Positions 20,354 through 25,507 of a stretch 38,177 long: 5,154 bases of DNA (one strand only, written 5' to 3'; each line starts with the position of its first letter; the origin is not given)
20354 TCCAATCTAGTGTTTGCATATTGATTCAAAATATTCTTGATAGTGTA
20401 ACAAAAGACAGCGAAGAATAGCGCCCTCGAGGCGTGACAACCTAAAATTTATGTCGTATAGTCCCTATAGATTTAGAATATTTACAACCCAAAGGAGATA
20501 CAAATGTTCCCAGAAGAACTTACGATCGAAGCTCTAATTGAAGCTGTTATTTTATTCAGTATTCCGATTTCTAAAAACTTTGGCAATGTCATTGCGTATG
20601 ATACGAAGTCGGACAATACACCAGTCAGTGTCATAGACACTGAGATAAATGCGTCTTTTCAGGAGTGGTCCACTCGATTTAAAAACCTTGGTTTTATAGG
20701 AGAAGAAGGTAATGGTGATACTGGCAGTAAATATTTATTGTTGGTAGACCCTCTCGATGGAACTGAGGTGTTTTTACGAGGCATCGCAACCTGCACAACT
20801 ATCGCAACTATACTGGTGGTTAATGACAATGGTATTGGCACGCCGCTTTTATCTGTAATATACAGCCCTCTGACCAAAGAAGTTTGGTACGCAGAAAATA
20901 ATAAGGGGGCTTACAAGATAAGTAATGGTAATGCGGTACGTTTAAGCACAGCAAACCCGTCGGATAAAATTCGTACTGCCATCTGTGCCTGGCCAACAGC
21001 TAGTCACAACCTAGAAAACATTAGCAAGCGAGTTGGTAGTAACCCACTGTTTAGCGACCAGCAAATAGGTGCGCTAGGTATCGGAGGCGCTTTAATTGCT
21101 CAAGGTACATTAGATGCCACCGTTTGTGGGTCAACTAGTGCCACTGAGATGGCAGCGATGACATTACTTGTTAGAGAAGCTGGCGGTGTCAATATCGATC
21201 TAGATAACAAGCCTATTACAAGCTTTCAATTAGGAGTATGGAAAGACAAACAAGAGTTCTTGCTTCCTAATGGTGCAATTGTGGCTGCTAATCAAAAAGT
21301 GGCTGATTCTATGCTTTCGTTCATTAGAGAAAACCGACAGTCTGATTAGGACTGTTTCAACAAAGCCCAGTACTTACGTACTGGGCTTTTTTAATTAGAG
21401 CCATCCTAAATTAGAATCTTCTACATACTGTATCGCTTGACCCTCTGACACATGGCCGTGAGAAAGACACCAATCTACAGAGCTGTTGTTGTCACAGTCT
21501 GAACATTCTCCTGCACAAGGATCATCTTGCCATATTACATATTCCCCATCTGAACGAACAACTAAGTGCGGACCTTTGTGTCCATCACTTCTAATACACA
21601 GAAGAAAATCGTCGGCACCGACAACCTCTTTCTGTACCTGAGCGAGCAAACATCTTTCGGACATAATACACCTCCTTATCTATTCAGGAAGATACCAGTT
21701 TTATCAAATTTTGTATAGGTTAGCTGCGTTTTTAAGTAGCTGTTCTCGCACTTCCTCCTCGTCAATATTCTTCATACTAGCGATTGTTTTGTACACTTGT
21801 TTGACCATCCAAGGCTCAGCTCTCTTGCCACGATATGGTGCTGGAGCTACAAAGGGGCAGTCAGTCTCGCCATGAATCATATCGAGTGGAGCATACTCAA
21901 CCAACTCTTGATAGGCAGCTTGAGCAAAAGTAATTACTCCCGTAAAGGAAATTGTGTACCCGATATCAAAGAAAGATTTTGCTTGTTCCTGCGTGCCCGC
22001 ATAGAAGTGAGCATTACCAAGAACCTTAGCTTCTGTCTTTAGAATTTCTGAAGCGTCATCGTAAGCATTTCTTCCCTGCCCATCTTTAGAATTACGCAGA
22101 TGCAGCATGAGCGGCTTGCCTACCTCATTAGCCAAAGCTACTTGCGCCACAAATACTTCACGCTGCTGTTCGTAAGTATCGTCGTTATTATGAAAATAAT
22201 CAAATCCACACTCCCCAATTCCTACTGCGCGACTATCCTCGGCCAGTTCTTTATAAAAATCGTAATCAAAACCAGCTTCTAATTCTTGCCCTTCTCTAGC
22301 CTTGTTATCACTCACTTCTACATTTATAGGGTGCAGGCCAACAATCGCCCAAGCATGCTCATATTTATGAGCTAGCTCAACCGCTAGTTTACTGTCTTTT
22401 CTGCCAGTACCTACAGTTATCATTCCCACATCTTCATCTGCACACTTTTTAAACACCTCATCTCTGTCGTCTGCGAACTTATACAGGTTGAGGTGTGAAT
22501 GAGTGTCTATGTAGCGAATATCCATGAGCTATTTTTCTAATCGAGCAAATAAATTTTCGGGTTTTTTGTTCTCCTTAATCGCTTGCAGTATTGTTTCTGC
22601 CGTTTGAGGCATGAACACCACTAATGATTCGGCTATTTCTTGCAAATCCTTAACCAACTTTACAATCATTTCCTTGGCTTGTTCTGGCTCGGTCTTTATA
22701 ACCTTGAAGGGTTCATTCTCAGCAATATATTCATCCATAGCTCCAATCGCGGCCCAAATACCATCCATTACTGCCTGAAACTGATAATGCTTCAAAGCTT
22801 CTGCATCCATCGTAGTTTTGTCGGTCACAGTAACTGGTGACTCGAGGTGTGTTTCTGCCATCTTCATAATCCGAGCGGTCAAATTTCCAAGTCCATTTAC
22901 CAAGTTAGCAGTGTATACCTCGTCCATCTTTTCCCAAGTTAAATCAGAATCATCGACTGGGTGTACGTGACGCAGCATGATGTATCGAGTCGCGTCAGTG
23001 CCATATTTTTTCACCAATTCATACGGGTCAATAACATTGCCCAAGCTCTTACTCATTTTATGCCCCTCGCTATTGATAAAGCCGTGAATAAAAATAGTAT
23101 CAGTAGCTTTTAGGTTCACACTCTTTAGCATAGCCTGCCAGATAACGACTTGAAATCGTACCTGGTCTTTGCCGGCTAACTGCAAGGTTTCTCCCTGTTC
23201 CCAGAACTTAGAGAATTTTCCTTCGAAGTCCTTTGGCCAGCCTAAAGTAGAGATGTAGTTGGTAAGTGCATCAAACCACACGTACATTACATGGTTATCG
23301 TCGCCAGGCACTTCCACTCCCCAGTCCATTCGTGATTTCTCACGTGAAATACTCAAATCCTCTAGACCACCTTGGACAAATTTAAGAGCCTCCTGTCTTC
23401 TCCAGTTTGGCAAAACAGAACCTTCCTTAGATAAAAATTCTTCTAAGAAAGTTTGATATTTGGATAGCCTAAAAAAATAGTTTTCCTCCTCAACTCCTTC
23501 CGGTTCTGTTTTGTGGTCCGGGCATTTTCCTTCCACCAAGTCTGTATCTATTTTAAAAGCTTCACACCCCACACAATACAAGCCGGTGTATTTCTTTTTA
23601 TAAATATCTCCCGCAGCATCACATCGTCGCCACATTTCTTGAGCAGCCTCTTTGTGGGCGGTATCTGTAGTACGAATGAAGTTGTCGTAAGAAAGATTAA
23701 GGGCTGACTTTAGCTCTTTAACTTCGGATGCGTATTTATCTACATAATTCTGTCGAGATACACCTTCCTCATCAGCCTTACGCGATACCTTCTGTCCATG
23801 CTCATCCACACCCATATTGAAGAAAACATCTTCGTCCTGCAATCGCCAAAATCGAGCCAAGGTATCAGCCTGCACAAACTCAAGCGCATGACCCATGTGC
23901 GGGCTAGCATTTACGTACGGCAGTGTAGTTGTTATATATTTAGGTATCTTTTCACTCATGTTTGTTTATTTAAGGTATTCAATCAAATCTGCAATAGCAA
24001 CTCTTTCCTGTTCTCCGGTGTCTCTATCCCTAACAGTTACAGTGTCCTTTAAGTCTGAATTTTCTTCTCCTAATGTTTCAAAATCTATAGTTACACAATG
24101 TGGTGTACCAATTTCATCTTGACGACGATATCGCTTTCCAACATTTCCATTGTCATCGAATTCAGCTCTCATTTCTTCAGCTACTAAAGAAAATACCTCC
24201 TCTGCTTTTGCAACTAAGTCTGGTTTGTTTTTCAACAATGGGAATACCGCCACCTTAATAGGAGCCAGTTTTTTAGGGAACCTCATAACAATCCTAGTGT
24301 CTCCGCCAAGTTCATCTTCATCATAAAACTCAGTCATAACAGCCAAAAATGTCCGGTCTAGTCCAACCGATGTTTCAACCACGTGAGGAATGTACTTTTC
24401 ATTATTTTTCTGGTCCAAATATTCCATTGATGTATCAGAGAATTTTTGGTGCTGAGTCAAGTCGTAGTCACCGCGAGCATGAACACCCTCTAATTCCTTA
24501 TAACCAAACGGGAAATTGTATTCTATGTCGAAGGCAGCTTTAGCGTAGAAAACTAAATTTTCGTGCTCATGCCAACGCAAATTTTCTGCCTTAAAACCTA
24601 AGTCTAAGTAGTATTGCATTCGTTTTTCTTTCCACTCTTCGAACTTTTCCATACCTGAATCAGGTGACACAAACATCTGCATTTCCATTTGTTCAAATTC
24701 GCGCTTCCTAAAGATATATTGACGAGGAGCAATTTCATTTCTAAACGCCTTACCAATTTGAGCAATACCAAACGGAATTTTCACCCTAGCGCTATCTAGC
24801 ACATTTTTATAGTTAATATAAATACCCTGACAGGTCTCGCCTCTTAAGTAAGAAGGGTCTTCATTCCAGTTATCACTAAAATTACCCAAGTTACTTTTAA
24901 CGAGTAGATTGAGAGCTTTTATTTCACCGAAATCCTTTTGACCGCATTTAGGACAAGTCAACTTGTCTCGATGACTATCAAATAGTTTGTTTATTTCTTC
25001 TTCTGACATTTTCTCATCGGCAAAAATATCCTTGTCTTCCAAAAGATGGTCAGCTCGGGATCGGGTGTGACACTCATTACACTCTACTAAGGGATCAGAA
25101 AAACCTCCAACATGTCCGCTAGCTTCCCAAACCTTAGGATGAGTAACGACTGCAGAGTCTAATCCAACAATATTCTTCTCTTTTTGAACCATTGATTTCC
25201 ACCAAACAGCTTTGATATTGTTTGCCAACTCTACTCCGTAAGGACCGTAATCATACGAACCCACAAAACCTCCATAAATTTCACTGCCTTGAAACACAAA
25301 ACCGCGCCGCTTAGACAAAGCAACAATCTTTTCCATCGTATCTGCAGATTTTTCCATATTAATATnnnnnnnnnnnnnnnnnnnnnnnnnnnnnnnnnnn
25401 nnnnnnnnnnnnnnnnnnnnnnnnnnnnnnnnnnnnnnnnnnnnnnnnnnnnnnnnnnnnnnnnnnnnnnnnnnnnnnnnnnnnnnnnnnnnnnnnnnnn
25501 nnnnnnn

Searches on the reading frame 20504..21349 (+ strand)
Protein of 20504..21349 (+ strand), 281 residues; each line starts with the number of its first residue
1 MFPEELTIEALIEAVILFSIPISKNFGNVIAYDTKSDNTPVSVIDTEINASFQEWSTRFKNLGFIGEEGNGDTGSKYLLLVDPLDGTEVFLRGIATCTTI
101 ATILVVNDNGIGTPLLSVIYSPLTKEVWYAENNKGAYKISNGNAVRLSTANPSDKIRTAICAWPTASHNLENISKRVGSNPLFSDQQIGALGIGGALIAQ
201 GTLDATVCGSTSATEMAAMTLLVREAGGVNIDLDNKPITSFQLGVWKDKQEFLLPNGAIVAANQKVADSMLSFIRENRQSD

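Call 68: search_protein_families(library=pfam, proteins=[window:20504-21349:+], max_evalue=0.001)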
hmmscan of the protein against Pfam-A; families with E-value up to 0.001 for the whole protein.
window:20504-21349:+ (281 aa): 1 family
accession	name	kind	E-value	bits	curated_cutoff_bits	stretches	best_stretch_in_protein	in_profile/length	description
PF00459.30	Inositol_P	-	9.4e-29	101.2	27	1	22-271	20-262/271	Inositol monophosphatase family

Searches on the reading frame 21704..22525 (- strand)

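Call 22: search_protein_families(library=pfam, proteins=[window:21704-22525:-], max_evalue=0.001)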
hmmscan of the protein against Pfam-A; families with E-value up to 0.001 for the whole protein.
window:21704-22525:- (273 aa): 1 family
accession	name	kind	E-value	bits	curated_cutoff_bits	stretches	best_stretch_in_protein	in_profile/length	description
PF01026.27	TatD_DNase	-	4e-67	226.7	27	1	6-272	1-253/253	TatD related DNase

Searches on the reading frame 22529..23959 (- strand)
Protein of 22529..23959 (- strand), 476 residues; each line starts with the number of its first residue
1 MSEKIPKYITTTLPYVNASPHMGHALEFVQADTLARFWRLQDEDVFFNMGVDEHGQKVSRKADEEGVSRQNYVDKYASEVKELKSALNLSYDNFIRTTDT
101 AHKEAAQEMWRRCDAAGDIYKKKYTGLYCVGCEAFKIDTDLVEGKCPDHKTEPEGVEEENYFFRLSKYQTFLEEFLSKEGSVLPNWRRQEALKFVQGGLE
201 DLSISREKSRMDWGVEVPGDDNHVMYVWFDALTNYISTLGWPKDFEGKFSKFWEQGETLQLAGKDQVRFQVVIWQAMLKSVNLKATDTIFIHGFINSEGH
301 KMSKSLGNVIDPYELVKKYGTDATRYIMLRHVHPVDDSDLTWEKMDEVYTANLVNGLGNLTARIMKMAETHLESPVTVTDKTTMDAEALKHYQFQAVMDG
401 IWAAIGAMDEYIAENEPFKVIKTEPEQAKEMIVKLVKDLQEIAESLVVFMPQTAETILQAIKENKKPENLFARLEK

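Call 22: search_protein_families(library=pfam, proteins=[window:22529-23959:-], max_evalue=0.001)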
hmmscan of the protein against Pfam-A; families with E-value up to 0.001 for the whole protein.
window:22529-23959:- (476 aa): 4 families
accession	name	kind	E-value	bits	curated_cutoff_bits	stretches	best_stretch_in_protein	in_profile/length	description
PF09334.17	tRNA-synt_1g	-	9.6e-101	337.8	20.1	2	151-364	174-390/391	tRNA synthetases class I (M)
PF00133.28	tRNA-synt_1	-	1.2e-31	110.3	22.7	2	221-332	295-405/414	tRNA synthetases class I (I, L, M and V)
PF01406.26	tRNA-synt_1e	-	4.9e-13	49.6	27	2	289-331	240-283/301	tRNA synthetases class I (C) catalytic domain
PF19303.5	Anticodon_3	-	4.6e-05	23.8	23.5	1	391-465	34-105/152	Anticodon binding domain of methionyl tRNA ligase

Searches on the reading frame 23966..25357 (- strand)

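Call 22: search_protein_families(library=pfam, proteins=[window:23966-25357:-], max_evalue=0.001)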
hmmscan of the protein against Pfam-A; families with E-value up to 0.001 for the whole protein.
window:23966-25357:- (463 aa): 2 families
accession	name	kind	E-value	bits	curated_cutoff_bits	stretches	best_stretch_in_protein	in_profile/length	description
PF03129.25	HGTP_anticodon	-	1.6e-18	67.1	21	1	368-463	1-92/94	Anticodon binding domain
PF00587.30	tRNA-synt_2b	-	3.4e-16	60.3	29.3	1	165-342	7-177/179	tRNA synthetase class II core domain (G, H, P, S and T)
